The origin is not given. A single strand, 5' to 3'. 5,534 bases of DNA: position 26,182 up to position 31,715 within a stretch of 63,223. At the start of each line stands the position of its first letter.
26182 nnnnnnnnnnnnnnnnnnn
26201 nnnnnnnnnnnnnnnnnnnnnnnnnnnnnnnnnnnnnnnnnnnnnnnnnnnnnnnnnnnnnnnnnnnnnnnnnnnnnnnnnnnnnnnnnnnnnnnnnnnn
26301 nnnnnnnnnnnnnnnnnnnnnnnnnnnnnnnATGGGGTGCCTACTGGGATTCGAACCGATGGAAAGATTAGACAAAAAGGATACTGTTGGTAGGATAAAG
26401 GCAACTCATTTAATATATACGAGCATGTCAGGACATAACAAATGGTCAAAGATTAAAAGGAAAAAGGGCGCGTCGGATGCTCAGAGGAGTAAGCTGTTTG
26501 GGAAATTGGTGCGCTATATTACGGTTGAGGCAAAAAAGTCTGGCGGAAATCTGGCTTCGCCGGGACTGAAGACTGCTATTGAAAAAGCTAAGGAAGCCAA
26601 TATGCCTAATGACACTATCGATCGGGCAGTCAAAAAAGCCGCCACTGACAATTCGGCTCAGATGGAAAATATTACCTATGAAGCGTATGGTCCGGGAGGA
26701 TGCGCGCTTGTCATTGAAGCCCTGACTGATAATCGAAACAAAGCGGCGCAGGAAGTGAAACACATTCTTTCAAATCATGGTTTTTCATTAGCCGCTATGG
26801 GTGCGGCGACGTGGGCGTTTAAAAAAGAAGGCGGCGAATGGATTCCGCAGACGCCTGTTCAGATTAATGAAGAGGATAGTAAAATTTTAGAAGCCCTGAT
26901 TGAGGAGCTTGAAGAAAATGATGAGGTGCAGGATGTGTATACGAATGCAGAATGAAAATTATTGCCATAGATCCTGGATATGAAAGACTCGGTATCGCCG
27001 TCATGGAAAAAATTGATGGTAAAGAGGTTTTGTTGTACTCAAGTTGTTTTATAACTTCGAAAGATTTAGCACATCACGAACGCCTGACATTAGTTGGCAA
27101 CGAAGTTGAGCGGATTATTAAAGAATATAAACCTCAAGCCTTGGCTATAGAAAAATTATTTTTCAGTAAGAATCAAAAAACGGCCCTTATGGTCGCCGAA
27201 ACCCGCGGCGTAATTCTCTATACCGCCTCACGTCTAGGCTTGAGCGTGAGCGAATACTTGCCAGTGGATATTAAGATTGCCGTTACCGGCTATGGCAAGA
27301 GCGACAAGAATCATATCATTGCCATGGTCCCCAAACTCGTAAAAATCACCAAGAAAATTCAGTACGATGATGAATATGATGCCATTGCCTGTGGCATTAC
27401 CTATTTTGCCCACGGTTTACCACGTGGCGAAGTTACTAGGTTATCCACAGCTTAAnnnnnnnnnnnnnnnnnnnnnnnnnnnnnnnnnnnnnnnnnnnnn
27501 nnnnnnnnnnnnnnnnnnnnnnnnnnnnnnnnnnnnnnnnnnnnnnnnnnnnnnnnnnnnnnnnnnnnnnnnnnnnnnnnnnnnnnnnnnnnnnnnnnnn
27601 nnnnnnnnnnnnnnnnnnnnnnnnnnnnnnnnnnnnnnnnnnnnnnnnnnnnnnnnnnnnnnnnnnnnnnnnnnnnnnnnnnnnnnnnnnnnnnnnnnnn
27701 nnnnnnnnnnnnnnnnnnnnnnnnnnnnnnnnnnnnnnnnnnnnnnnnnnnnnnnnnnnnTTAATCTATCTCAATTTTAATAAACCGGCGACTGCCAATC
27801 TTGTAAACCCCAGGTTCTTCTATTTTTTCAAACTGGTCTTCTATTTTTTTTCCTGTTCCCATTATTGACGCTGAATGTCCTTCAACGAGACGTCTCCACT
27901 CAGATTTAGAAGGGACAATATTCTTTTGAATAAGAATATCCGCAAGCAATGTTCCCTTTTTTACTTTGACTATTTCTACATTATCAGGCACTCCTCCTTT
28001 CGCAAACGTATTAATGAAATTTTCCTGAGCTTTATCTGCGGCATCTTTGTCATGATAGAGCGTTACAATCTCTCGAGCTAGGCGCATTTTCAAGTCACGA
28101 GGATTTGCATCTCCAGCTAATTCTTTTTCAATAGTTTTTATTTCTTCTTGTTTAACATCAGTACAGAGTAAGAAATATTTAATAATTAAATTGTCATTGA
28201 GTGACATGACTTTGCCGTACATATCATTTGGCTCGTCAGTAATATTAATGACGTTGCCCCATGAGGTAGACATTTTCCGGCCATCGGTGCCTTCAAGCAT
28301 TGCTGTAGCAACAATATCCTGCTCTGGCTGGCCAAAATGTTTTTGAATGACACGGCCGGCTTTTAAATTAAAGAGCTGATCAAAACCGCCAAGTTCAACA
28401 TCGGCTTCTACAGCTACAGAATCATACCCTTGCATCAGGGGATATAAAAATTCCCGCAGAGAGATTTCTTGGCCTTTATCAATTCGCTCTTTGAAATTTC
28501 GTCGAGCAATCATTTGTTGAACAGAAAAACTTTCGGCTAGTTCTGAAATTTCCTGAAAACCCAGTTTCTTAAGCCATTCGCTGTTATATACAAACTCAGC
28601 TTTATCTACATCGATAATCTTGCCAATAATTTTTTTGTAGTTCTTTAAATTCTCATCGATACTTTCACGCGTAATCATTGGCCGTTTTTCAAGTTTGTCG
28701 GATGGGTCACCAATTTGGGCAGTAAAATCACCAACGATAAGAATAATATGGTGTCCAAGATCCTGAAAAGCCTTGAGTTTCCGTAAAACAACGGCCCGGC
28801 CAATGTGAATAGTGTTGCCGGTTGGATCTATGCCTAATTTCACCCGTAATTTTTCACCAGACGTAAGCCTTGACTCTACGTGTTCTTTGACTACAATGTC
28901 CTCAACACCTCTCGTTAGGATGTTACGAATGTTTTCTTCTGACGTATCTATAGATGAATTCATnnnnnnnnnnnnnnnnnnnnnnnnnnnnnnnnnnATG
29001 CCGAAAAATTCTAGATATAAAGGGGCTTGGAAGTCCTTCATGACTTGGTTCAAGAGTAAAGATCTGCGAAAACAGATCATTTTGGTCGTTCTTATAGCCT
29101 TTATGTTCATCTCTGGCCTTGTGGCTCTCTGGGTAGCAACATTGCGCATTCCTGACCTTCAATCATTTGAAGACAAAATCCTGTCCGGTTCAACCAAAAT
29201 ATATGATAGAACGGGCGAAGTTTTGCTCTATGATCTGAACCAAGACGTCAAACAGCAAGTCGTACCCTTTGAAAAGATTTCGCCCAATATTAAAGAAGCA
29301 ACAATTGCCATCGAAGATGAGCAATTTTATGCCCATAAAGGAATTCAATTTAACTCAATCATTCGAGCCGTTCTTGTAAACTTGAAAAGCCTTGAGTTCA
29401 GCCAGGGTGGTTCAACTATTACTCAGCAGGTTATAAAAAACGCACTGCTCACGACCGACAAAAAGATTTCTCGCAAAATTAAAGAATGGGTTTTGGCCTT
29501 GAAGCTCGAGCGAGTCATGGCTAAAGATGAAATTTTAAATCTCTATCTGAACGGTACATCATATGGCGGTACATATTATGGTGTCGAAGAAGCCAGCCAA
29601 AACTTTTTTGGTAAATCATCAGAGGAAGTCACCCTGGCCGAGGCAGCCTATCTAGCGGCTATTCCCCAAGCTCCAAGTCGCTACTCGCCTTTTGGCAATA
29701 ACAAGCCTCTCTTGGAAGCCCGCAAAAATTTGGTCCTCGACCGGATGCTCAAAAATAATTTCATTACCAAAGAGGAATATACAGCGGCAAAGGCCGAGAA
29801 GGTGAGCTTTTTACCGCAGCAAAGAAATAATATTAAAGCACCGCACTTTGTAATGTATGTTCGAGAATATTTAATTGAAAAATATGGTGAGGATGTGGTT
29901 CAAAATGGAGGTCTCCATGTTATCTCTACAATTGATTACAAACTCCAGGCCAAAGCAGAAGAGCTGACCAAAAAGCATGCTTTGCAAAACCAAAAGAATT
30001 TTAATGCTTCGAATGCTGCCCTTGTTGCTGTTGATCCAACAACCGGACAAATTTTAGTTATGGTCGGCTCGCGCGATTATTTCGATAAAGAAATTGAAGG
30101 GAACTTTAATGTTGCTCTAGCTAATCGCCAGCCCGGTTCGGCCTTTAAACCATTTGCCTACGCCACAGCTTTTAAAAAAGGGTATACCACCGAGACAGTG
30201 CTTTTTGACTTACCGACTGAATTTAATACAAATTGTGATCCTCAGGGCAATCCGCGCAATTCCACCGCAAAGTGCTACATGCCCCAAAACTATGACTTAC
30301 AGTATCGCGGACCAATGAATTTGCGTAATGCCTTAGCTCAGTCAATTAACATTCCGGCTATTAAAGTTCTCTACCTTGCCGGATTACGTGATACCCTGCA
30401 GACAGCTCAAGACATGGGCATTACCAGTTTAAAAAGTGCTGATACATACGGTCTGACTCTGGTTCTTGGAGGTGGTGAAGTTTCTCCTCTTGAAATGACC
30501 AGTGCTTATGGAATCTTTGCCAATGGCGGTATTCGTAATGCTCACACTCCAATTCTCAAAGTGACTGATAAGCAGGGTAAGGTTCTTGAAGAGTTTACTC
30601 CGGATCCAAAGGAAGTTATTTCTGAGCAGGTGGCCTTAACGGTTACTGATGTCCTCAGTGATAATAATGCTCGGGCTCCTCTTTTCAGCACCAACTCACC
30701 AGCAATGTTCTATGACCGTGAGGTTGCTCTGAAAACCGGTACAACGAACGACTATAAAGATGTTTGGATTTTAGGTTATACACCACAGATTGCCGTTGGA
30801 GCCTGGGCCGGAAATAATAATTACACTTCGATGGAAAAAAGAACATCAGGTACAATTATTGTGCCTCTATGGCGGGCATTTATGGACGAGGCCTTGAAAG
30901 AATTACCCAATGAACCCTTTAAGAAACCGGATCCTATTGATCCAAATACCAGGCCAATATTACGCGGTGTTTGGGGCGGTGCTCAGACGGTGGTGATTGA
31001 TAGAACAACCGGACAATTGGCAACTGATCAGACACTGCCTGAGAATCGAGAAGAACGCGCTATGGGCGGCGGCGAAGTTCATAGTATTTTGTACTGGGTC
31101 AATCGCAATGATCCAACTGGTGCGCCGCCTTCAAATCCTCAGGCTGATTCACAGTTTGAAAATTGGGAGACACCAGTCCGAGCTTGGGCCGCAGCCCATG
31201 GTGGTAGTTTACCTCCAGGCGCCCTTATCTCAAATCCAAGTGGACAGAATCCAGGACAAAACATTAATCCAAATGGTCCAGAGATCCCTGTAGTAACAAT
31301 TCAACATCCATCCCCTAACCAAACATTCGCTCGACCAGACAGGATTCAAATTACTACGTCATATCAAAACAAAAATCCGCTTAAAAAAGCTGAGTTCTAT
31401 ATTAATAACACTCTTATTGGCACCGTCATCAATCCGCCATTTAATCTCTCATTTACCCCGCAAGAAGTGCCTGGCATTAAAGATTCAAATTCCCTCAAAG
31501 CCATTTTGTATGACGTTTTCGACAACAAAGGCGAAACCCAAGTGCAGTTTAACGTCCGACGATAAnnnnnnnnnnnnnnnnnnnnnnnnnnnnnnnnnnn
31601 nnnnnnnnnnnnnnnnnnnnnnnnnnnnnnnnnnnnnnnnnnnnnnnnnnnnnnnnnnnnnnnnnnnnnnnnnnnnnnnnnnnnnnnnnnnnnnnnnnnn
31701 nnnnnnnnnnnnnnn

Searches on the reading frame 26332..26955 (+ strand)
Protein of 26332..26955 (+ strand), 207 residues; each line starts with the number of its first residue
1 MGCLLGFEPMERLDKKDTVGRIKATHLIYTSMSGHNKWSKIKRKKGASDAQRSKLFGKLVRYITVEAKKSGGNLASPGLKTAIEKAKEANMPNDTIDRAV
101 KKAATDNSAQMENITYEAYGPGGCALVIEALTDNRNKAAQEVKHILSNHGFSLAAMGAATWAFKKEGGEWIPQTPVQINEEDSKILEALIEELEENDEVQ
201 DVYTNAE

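Call 45: search_protein_families(library=pfam, proteins=[window:26332-26955:+], max_evalue=0.00001)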
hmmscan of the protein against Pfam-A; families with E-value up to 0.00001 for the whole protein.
window:26332-26955:+ (207 aa): 2 families
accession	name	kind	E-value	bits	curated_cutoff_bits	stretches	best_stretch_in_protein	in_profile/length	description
PF01709.26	Transcrip_reg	-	7.4e-29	101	27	2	111-167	1-57/160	TACO1/YebC second and third domain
PF20772.2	TACO1_YebC_N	-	2.6e-24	85.9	36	1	36-104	1-71/73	TACO1/YebC protein N-terminal domain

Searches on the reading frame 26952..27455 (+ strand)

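Call 45: search_protein_families(library=pfam, proteins=[window:26952-27455:+], max_evalue=0.00001)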
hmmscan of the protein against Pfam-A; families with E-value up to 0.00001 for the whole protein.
window:26952-27455:+ (167 aa): 1 family
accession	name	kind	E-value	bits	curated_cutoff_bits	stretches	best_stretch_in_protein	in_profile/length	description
PF02075.23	RuvC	-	5.6e-36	124.1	22.2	1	3-150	1-147/148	Crossover junction endodeoxyribonuclease RuvC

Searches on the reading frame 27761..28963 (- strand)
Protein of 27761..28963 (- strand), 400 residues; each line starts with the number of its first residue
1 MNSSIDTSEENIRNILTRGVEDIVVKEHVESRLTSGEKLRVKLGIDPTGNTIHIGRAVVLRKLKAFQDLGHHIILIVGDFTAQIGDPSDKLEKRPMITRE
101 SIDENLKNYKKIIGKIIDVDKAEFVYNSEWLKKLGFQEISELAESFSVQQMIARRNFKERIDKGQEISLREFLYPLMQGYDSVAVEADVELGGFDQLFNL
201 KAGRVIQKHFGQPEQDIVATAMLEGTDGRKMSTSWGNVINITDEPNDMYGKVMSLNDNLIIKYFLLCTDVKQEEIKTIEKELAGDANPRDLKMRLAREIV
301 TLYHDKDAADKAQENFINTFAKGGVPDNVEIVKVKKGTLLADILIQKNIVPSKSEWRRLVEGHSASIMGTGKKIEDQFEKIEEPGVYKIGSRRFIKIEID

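Call 45: search_protein_families(library=pfam, proteins=[window:27761-28963:-], max_evalue=0.00001)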
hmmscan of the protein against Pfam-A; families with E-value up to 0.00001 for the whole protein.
window:27761-28963:- (400 aa): 1 family
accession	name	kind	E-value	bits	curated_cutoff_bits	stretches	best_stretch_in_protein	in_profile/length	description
PF00579.31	tRNA-synt_1b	-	4.3e-75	253.2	21.1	1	36-320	3-291/292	tRNA synthetases class I (W and Y)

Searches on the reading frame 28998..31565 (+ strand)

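Call 45: search_protein_families(library=pfam, proteins=[window:28998-31565:+], max_evalue=0.00001)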
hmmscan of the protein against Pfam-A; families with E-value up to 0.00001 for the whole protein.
window:28998-31565:+ (855 aa): 3 families
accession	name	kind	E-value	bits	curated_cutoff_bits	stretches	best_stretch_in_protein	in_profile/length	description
PF00912.28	Transgly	-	1.3e-59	201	27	1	78-250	6-177/178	Transglycosylase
PF00905.27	Transpeptidase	-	5e-21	75.6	22.1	1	341-597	2-267/299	Penicillin binding protein transpeptidase domain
PF17957.7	Big_7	-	7.3e-10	39.8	24.1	1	764-824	1-61/70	Bacterial Ig domain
